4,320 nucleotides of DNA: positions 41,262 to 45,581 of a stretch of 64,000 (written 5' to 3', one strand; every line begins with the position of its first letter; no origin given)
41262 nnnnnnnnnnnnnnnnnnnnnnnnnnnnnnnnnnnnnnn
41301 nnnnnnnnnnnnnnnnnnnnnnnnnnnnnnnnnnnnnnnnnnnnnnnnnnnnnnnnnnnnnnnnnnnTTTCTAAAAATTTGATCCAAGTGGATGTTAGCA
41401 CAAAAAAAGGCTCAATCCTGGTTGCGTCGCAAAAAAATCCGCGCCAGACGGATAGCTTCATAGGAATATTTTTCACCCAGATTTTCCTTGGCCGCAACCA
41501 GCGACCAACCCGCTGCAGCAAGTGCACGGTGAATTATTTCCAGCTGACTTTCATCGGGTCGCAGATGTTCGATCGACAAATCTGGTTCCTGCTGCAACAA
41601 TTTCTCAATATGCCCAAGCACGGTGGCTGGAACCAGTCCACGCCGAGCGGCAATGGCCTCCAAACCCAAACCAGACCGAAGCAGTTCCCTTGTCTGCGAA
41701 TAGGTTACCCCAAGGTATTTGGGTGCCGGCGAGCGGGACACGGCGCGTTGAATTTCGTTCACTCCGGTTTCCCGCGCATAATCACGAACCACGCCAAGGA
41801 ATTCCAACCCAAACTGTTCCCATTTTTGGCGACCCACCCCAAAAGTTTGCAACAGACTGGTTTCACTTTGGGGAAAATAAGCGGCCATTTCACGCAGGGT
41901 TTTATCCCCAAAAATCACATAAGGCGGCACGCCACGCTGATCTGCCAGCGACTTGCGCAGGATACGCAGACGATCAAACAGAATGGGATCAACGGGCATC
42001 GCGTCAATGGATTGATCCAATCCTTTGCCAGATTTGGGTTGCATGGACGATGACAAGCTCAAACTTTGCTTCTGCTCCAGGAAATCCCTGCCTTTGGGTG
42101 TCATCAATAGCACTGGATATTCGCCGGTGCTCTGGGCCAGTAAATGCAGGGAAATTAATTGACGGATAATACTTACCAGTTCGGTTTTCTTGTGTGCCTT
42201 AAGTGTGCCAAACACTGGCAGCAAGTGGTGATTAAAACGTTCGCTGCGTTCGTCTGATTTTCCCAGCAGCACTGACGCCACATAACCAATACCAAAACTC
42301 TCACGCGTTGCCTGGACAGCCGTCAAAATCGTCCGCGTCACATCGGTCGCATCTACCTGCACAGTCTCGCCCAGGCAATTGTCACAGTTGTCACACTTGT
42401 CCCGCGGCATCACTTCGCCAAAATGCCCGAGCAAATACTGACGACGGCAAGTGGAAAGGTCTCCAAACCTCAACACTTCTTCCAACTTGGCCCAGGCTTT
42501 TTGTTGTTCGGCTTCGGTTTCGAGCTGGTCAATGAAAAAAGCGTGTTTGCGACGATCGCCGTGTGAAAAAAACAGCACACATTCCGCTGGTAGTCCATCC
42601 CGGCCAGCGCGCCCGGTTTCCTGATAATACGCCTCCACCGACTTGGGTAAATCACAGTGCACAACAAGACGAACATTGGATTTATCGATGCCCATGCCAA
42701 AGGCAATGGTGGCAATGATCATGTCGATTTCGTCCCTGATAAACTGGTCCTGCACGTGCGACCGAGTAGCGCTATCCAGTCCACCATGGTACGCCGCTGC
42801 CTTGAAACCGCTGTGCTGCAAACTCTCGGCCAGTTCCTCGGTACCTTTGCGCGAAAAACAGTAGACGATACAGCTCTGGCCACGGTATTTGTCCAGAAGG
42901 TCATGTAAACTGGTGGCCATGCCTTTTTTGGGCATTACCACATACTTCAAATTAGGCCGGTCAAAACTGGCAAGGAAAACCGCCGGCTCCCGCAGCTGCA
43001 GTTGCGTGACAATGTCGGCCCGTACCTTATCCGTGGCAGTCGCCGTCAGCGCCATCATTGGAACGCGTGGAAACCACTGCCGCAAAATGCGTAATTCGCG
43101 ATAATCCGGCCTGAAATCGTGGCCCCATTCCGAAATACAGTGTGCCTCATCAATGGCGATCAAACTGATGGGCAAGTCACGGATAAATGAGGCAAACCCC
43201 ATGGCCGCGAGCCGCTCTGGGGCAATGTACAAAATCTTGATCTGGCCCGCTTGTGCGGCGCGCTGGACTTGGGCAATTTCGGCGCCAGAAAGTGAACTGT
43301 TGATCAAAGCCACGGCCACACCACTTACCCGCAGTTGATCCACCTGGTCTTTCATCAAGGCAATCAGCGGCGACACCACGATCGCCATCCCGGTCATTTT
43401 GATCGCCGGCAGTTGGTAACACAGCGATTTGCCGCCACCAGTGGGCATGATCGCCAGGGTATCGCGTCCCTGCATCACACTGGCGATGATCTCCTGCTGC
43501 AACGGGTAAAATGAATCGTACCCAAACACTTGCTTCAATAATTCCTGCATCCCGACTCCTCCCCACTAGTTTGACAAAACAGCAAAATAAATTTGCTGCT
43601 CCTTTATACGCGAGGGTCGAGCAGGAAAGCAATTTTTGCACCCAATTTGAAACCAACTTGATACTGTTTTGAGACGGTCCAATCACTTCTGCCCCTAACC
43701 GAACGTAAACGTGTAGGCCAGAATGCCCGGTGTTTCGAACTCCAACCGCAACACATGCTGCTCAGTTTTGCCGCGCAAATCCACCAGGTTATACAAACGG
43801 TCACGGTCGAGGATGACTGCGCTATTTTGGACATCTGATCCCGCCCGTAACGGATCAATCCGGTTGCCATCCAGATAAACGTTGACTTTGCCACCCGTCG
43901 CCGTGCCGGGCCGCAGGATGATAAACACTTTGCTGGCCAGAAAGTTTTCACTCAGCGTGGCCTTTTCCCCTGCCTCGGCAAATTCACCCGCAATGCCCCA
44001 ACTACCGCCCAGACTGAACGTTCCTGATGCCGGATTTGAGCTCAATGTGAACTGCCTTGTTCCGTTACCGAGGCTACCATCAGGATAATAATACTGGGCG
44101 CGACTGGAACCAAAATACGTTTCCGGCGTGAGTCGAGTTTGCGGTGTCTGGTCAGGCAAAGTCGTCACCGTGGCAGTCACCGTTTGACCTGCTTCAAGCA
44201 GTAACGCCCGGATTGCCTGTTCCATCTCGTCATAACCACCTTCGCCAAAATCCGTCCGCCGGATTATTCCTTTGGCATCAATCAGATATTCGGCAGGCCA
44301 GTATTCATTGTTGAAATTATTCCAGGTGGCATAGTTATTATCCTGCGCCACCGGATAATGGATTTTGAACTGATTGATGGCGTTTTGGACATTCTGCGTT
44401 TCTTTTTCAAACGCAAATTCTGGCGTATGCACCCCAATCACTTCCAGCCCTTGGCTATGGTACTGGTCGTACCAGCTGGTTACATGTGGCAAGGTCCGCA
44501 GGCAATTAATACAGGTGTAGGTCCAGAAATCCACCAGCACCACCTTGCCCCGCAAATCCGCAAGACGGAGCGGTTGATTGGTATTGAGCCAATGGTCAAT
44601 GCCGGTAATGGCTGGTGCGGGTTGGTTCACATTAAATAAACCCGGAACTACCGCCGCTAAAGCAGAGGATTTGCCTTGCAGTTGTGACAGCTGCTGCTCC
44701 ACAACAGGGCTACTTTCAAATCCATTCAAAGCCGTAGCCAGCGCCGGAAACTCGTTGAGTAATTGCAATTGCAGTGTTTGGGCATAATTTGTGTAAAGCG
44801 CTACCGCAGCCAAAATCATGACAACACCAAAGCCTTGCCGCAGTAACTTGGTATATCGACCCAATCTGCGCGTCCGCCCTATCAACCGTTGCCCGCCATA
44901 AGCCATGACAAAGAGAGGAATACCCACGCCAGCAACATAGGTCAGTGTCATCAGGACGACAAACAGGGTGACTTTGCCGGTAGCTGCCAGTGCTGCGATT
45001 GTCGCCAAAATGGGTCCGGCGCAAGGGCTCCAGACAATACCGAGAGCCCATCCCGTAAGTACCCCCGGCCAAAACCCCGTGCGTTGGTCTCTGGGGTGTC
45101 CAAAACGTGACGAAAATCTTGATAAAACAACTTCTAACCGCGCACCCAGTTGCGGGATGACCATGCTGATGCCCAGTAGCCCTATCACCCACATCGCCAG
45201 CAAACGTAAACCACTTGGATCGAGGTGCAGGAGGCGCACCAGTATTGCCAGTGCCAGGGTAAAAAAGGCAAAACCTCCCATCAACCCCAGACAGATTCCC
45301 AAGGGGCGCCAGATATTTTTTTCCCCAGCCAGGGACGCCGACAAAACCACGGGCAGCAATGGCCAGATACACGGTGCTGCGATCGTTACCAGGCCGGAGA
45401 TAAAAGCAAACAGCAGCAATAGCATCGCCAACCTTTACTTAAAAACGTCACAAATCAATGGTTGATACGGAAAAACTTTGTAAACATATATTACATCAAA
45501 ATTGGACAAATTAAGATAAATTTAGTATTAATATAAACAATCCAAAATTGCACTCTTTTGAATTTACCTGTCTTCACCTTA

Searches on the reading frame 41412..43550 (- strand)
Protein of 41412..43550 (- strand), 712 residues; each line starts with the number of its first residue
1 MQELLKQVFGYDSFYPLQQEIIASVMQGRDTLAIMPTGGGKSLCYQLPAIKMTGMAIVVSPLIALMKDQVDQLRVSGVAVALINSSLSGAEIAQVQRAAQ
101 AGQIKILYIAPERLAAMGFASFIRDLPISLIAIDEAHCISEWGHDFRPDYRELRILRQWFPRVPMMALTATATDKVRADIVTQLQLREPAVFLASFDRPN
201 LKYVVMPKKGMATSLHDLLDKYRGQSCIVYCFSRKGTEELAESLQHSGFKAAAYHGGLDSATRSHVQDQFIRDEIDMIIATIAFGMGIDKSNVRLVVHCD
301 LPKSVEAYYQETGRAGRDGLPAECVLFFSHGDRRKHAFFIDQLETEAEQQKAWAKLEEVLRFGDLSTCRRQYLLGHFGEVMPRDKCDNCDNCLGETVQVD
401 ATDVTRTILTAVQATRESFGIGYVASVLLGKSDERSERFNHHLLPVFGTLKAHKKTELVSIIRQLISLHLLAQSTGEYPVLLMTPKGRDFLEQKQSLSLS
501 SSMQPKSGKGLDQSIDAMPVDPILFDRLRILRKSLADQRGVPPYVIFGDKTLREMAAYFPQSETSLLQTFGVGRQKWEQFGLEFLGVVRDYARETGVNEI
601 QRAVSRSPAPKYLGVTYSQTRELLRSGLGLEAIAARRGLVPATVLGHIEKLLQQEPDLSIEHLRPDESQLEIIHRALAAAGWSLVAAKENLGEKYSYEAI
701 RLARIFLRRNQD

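Call 10: search_protein_families(library=pfam, proteins=[window:41412-43550:-], max_evalue=0.001)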
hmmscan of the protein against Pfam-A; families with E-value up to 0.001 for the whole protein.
window:41412-43550:- (712 aa): 6 families
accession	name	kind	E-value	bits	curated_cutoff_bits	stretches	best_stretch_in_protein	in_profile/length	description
PF00270.35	DEAD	-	3e-29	102.3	26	1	16-176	2-164/167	DEAD/DEAH box helicase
PF09382.16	RQC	-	3.7e-26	91.6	23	1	397-502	3-108/114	RQC domain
PF00271.37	Helicase_C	-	8e-24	84.5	23.5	1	214-319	5-110/110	Helicase conserved C-terminal domain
PF00570.28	HRDC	-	2.4e-20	72.7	23.8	1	524-588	4-68/68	HRDC domain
PF14493.12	HTH_40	-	6.3e-17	62.1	27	1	616-704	1-89/89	Helix-turn-helix domain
PF16124.10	RecQ_Zn_bind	-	2.5e-15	57.4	25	1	331-393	2-66/66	RecQ zinc-binding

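Call 44: find_encoding_contigs(protein=window:41412-43550:-, flank=2000, max_places=3)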
Protein window:41412-43550:- (712 aa): no gene with exactly this product is on record in the collection.

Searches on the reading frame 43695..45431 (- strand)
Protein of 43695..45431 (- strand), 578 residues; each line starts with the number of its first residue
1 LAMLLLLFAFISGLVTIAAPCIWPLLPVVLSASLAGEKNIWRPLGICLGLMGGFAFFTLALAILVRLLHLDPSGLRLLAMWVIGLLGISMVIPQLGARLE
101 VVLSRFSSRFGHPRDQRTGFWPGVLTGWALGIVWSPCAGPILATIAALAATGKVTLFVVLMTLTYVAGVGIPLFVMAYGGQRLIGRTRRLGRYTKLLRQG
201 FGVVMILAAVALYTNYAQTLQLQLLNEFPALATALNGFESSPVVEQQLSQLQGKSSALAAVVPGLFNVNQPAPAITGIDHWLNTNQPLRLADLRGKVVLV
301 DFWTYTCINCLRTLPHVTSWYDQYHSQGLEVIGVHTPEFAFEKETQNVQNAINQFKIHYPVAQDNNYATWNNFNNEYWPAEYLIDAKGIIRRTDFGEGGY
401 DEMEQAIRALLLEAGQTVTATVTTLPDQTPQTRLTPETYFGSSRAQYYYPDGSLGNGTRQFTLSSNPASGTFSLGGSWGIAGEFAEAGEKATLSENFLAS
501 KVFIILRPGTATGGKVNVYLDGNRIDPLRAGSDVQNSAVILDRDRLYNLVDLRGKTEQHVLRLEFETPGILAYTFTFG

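Call 50: search_protein_families(library=pfam, proteins=[window:43695-45431:-], max_evalue=0.001)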
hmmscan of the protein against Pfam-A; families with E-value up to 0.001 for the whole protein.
window:43695-45431:- (578 aa): 5 families
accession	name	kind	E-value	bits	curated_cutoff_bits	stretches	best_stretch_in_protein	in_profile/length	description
PF17991.7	Thioredoxin_10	-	1.4e-28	100.6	27.1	1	435-578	1-142/142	Thioredoxin like C-terminal domain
PF00578.27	AhpC-TSA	-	4.5e-13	49.7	26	1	268-392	1-123/124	AhpC/TSA family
PF13905.12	Thioredoxin_8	-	3.4e-11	43.8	27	1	295-389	1-93/94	Thioredoxin-like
PF08534.16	Redoxin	-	4.6e-11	43.1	26.6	1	268-397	2-135/148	Redoxin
PF02683.22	DsbD_TM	-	3.7e-10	39.9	27.1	1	4-214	3-216/219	Cytochrome C biogenesis protein transmembrane domain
